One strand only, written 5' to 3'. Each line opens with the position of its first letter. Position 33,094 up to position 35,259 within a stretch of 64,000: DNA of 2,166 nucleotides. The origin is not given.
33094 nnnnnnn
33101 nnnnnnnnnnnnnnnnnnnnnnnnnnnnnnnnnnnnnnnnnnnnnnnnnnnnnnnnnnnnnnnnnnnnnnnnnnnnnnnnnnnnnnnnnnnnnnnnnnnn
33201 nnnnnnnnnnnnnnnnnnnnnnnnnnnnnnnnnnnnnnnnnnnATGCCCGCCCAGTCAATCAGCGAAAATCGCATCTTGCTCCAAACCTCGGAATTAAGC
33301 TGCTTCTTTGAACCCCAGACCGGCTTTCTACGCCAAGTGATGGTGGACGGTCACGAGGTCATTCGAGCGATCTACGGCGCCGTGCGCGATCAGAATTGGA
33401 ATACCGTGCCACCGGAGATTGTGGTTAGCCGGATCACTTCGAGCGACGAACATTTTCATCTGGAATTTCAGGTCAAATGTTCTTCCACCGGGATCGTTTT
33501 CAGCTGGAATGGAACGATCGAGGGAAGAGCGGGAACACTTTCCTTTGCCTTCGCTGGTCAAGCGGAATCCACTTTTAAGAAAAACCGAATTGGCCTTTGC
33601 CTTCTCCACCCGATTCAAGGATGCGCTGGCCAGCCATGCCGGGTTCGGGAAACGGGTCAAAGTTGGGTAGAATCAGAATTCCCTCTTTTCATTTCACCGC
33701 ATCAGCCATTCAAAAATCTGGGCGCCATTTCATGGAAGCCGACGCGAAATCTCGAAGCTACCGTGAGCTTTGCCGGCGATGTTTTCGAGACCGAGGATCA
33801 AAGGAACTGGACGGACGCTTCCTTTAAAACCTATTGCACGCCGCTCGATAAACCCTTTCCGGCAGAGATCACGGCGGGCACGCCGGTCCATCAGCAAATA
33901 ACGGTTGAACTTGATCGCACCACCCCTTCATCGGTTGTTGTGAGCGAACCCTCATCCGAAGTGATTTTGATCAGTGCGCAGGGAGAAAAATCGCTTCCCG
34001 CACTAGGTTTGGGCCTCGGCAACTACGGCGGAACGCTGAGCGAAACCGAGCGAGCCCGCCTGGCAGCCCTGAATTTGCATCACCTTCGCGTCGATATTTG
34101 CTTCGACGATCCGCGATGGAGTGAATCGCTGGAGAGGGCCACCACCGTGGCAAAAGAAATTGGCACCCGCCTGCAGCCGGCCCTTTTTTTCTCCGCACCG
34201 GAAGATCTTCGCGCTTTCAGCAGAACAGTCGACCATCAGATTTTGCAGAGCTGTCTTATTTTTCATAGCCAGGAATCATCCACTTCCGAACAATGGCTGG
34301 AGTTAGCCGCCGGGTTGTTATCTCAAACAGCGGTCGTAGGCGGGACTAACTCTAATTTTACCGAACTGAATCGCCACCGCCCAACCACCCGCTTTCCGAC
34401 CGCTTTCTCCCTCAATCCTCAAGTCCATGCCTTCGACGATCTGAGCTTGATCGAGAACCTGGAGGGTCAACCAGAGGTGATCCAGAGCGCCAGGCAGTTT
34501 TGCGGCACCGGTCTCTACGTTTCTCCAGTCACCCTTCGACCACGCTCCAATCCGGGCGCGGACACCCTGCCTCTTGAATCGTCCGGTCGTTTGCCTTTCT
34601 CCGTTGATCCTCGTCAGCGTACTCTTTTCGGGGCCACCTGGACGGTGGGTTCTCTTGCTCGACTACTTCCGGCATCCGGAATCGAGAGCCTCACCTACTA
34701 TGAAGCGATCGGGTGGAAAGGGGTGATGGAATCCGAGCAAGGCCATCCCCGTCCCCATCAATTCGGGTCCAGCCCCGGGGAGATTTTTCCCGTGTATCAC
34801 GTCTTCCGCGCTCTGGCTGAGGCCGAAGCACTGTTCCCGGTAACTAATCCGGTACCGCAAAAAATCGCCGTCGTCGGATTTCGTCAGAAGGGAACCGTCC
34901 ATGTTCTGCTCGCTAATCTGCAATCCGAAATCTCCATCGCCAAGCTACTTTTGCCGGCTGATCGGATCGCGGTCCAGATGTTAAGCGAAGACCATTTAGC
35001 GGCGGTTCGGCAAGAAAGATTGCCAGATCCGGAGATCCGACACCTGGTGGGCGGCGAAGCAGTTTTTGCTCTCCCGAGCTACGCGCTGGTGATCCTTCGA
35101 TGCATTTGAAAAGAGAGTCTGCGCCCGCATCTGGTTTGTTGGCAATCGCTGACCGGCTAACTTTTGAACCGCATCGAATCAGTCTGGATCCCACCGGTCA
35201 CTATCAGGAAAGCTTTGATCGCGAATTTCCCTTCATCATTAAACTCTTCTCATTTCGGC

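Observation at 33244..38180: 621-aa protein of unknown function co-localised with a Rossmann oxidoreductase, a Gfo/Idh/MocA dehydrogenase, AraC and an RbsB-like importer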

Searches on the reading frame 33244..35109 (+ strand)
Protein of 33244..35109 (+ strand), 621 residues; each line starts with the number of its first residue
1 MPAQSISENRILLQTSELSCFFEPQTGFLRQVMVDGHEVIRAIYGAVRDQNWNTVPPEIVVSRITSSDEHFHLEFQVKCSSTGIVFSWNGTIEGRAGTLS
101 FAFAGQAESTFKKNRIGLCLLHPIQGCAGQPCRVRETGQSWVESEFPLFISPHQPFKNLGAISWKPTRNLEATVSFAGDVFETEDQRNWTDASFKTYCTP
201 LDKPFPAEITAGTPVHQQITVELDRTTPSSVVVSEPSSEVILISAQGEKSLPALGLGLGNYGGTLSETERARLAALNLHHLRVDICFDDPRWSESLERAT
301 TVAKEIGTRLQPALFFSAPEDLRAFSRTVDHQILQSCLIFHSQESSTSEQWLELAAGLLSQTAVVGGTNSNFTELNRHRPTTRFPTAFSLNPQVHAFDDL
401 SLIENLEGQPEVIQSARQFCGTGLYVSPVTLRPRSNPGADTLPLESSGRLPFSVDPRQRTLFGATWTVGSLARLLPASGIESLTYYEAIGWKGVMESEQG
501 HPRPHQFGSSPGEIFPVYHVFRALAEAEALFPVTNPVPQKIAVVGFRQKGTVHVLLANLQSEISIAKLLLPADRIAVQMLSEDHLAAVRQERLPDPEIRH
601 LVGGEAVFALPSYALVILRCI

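Call 3: search_protein_families(library=pfam, proteins=[window:33244-35109:+])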
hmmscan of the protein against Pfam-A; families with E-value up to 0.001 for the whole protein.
window:33244-35109:+ (621 aa): 0 families

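Call 4: search_protein_families(library=ncbifam, proteins=[window:33244-35109:+])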
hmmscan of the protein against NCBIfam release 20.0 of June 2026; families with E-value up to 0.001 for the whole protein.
window:33244-35109:+ (621 aa): 1 family
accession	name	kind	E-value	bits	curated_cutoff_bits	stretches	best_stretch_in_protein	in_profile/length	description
NF049900.1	ApionLctnaseApnL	equivalog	1.1e-84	285.1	750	2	11-281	16-289/595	D-apionate lactonase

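Call 13: find_homologous_proteins(query=window:33244-35106:+)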
Query window:33244-35106:+ (621 aa): 5502 proteins with E <= 0.001 among 8000 candidates; the best 120 are listed.
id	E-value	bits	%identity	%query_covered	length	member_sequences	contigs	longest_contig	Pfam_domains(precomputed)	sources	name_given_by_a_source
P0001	0.0e+0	1371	97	100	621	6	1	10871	PF25838.1,PF25837.1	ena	-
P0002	0.0e+0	1339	95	100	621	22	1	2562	PF25838.1,PF25837.1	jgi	jgi:hypothetical protein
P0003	0.0e+0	1266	89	100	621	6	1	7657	PF25838.1,PF25837.1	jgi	jgi:D-apionolactonase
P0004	0.0e+0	1244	88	100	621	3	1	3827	PF25838.1,PF25837.1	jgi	jgi:hypothetical protein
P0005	1.7e-284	963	69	100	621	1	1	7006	PF25839.1,PF25838.1,PF25837.1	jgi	jgi:D-apionolactonase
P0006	7.1e-282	954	68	100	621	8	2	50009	PF25839.1,PF25838.1,PF25837.1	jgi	jgi:D-apionolactonase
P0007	2.4e-281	953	68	100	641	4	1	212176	PF25839.1,PF25838.1,PF25837.1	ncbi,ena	-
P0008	9.0e-281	951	68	100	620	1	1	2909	PF25839.1,PF25838.1,PF25837.1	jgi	-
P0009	6.3e-280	948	67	100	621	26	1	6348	PF25839.1,PF25838.1,PF25837.1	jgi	-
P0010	2.0e-278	943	67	100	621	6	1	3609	PF25838.1,PF25837.1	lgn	-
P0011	1.8e-277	940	68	100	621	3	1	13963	PF25839.1,PF25838.1,PF25837.1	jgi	jgi:hypothetical protein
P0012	8.5e-276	934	67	100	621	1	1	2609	PF25839.1,PF25838.1,PF25837.1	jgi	jgi:D-apionolactonase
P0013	2.0e-275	933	67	100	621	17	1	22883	PF25839.1,PF25838.1,PF25837.1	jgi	jgi:D-apionolactonase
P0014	1.7e-273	927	67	100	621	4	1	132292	PF25839.1,PF25838.1,PF25837.1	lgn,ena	-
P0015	2.5e-270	916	69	95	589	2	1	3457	PF25839.1,PF25838.1,PF25837.1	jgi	jgi:hypothetical protein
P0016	1.3e-269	914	65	100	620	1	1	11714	PF25839.1,PF25838.1,PF25837.1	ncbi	-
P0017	3.8e-256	869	63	100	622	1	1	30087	PF25838.1,PF25837.1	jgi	jgi:D-apionolactonase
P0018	1.3e-230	785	68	81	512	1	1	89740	PF25838.1,PF25837.1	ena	-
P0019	2.0e-201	689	69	72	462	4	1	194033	PF25838.1,PF25837.1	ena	-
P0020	1.3e-199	683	50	100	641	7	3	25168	PF25838.1,PF25837.1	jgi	jgi:hypothetical protein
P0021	1.8e-198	679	49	100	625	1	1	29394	PF25838.1,PF25837.1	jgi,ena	-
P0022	5.6e-190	651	48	100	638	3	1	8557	PF25839.1,PF25838.1,PF25837.1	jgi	jgi:D-apionolactonase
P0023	6.5e-190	651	61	76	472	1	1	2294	PF25839.1,PF25838.1,PF25837.1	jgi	-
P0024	7.7e-183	627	49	98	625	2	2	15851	PF25838.1,PF25837.1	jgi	jgi:D-apionolactonase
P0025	1.4e-182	626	49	95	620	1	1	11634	PF25838.1,PF25837.1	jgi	jgi:hypothetical protein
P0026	1.4e-182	626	47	98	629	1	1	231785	PF25838.1,PF25837.1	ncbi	-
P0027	3.6e-182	625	47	99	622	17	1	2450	PF25838.1,PF25837.1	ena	-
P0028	9.6e-182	624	48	98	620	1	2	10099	PF25838.1,PF25837.1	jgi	jgi:hypothetical protein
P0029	2.0e-181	622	49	100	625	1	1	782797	PF25839.1,PF25838.1,PF25837.1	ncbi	-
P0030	3.5e-181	622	46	98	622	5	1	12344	PF25838.1,PF25837.1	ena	-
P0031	1.7e-180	619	49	100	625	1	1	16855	PF25839.1,PF25838.1,PF25837.1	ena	-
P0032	1.8e-180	619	47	98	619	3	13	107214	PF25838.1,PF25837.1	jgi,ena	jgi:hypothetical protein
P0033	1.4e-179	616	47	100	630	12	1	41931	PF25839.1,PF25838.1,PF25837.1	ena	-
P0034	1.5e-179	616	46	99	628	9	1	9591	PF25838.1,PF25837.1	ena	-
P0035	1.9e-179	616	47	98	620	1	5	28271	PF25839.1,PF25838.1,PF25837.1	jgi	jgi:hypothetical protein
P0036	7.3e-179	614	48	98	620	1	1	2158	PF25838.1,PF25837.1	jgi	jgi:D-apionolactonase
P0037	1.6e-178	613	48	93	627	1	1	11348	PF25839.1,PF25838.1,PF25837.1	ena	-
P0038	1.7e-178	613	46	98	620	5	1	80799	PF25838.1,PF25837.1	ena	-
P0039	3.8e-178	612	47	98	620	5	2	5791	PF25838.1,PF25837.1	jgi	jgi:D-apionolactonase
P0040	4.2e-178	612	46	98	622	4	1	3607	PF25838.1,PF25837.1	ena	-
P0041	1.0e-177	610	47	98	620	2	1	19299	PF25839.1,PF25838.1,PF25837.1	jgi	jgi:D-apionolactonase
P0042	1.6e-177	610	47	98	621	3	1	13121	PF25838.1,PF25837.1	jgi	jgi:D-apionolactonase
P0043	1.8e-177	609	47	98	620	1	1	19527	PF25838.1,PF25837.1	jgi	jgi:hypothetical protein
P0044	1.8e-177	609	48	95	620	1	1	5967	PF25838.1,PF25837.1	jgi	jgi:D-apionolactonase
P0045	2.4e-176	606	47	100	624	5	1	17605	PF25839.1,PF25838.1,PF25837.1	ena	-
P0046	3.6e-176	605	47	100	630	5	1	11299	PF25839.1,PF25838.1,PF25837.1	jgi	jgi:D-apionolactonase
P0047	1.4e-175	603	46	98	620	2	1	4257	PF25838.1,PF25837.1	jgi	jgi:D-apionolactonase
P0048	1.5e-175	603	48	99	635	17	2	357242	PF25839.1,PF25838.1,PF25837.1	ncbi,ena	-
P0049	2.0e-175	603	46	98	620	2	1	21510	PF25838.1,PF25837.1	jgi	jgi:D-apionolactonase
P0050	3.7e-175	602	47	95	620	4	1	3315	PF25838.1,PF25837.1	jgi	jgi:D-apionolactonase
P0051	8.4e-175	601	47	99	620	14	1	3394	PF25838.1,PF25837.1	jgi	jgi:D-apionolactonase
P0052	1.1e-174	600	46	98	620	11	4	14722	PF25839.1,PF25838.1,PF25837.1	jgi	jgi:hypothetical protein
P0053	1.4e-174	600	47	100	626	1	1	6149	PF25839.1,PF25838.1,PF25837.1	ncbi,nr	ncbi:MAG: hypothetical protein JO069_05775 [Verrucomicrobia bacterium]|nr:hypothetical protein [Verr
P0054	2.0e-174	599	46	99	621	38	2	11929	PF25838.1,PF25837.1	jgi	jgi:hypothetical protein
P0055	2.2e-174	599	46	98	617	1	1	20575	PF25838.1,PF25837.1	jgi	jgi:hypothetical protein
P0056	2.4e-174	599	47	98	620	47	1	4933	PF25839.1,PF25838.1,PF25837.1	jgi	jgi:D-apionolactonase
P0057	3.1e-174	599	46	99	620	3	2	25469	PF25838.1,PF25837.1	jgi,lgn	jgi:hypothetical protein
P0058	3.1e-174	599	46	98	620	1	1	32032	PF25838.1,PF25837.1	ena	-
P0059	6.9e-174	598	46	98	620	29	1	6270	PF25838.1,PF25837.1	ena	-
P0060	4.3e-173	595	46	98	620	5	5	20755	PF25838.1,PF25837.1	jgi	jgi:hypothetical protein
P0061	8.2e-173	594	46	98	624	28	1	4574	PF25838.1,PF25837.1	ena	-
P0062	5.9e-171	588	50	88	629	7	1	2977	PF25838.1,PF25837.1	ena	-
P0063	2.7e-170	586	46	94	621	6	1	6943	PF25838.1,PF25837.1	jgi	jgi:hypothetical protein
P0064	5.6e-169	581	44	99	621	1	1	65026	PF25838.1,PF25837.1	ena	-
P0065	1.1e-168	580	45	99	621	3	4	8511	PF25838.1,PF25837.1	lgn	-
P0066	9.3e-167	574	45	98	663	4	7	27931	PF25839.1,PF25838.1,PF25837.1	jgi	jgi:D-apionolactonase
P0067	2.2e-166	573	46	98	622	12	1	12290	PF25839.1,PF25838.1,PF25837.1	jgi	jgi:D-apionolactonase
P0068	2.1e-165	570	47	98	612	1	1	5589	PF25839.1,PF25838.1,PF25837.1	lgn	-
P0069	6.3e-165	568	46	100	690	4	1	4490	PF25838.1,PF25837.1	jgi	jgi:hypothetical protein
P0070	1.2e-164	567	46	98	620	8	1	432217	PF25839.1,PF25838.1,PF25837.1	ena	-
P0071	1.5e-163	563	46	98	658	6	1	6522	PF25839.1,PF25838.1,PF25837.1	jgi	jgi:hypothetical protein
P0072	2.8e-163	563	48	95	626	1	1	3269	PF25839.1,PF25838.1,PF25837.1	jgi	jgi:hypothetical protein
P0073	4.9e-163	562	46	98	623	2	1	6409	PF25839.1,PF25838.1,PF25837.1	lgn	-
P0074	3.7e-162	559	46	98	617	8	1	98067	PF25839.1,PF25838.1,PF25837.1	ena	-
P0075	5.2e-162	558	43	99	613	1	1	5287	PF25838.1,PF25837.1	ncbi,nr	ncbi:MAG: hypothetical protein JO076_01485 [Verrucomicrobia bacterium]|nr:hypothetical protein [Verr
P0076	6.3e-162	558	45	98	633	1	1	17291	PF25839.1,PF25838.1,PF25837.1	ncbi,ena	-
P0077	1.6e-161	557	46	98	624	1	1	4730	PF25838.1,PF25837.1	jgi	jgi:hypothetical protein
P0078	9.3e-161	554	46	96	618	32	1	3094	PF25839.1,PF25838.1,PF25837.1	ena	-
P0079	2.0e-160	553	45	98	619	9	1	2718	PF25839.1,PF25838.1,PF25837.1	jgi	jgi:D-apionolactonase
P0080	3.9e-160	552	44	98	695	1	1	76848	PF25838.1,PF25837.1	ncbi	-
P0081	4.4e-160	552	45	98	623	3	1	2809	PF25839.1,PF25838.1,PF25837.1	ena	-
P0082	3.5e-159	549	46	93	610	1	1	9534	PF25839.1,PF25838.1,PF25837.1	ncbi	ncbi:MAG: hypothetical protein ABI680_01450, partial [Chthoniobacteraceae bacterium]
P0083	6.3e-159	548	45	98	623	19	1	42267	PF25839.1,PF25838.1,PF25837.1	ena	-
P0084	8.5e-159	548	46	100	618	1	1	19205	PF25839.1,PF25838.1,PF25837.1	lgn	-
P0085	3.0e-157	543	47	90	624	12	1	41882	PF25838.1,PF25837.1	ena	-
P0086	2.8e-156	539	44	100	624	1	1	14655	PF25838.1,PF25837.1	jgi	jgi:D-apionolactonase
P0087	1.4e-155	537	46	90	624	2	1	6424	PF25838.1,PF25837.1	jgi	jgi:D-apionolactonase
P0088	2.5e-155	536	44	96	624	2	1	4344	PF25838.1,PF25837.1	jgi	jgi:D-apionolactonase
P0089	6.9e-155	535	44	96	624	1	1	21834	PF25838.1,PF25837.1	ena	-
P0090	7.6e-155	535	46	95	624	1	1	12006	PF25838.1,PF25837.1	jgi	jgi:hypothetical protein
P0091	1.4e-154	534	47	90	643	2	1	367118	PF25838.1,PF25837.1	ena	-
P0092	1.4e-154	534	44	95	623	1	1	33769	PF25838.1,PF25837.1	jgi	jgi:hypothetical protein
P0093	1.7e-154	534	45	91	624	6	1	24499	PF25839.1,PF25838.1,PF25837.1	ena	-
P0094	3.6e-154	532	46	90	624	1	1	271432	PF25839.1,PF25838.1,PF25837.1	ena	-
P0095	2.0e-153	530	43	100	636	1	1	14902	PF25839.1,PF25838.1,PF25837.1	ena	-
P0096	2.3e-153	530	45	94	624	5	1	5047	PF25838.1,PF25837.1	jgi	jgi:D-apionolactonase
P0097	2.5e-153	530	45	92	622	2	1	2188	PF25838.1,PF25837.1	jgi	jgi:D-apionolactonase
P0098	5.0e-153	529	42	98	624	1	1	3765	PF25839.1,PF25838.1,PF25837.1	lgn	-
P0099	8.1e-153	528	44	94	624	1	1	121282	PF25838.1,PF25837.1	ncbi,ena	-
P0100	1.3e-152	527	43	100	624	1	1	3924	PF25838.1,PF25837.1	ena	-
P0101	1.6e-152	527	44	94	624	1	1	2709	PF25838.1,PF25837.1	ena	-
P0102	3.1e-152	526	42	100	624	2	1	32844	PF25838.1,PF25837.1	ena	-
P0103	4.8e-152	525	43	96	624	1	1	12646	PF25838.1,PF25837.1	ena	-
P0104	9.2e-152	525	45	96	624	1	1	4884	PF25838.1,PF25837.1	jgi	jgi:D-apionolactonase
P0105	1.3e-151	524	45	96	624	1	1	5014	PF25838.1,PF25837.1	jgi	jgi:D-apionolactonase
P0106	3.1e-151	523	45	94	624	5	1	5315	PF25839.1,PF25838.1,PF25837.1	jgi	jgi:D-apionolactonase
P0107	6.7e-151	522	46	89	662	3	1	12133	PF25838.1,PF25837.1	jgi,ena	-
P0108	7.3e-151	522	44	94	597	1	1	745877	PF25839.1,PF25838.1,PF25837.1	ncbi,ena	-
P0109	9.6e-151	521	46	89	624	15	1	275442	PF25838.1,PF25837.1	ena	-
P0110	1.3e-150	521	45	90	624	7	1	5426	PF25838.1,PF25837.1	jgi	jgi:D-apionolactonase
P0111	1.9e-150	520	43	100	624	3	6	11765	PF25838.1,PF25837.1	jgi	jgi:D-apionolactonase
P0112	5.0e-150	519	50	81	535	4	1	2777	PF25839.1,PF25838.1,PF25837.1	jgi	jgi:D-apionolactonase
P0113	6.3e-150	518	45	90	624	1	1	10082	PF25839.1,PF25838.1,PF25837.1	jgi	jgi:D-apionolactonase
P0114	9.5e-150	518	45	89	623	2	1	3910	PF25838.1,PF25837.1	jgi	jgi:D-apionolactonase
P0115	3.3e-149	516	46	90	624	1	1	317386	PF25838.1,PF25837.1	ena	-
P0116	2.4e-147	510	47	87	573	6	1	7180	PF25838.1,PF25837.1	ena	-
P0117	2.8e-147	510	42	99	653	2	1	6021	PF25839.1,PF25838.1,PF25837.1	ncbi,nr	ncbi:hypothetical protein H8E77_38415 [bacterium]|nr:hypothetical protein [bacterium]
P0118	3.5e-147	509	43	98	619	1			PF25838.1,PF25837.1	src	-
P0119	2.8e-146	506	44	96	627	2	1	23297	PF25839.1,PF25838.1,PF25837.1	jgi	jgi:hypothetical protein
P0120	2.7e-145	503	43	97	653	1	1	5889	PF25839.1,PF25838.1,PF25837.1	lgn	-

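Call 14: search_solved_structures(query=window:33244-35106:+, max_evalue=1)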
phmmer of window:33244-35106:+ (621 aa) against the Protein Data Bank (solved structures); distinct sequences matched with E-value up to 1: 0.

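Call 17: search_protein_families(library=pfam, proteins=[window:33244-35106:+], max_evalue=10)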
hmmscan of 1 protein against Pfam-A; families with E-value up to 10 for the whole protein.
window:33244-35106:+ (621 aa): 0 families
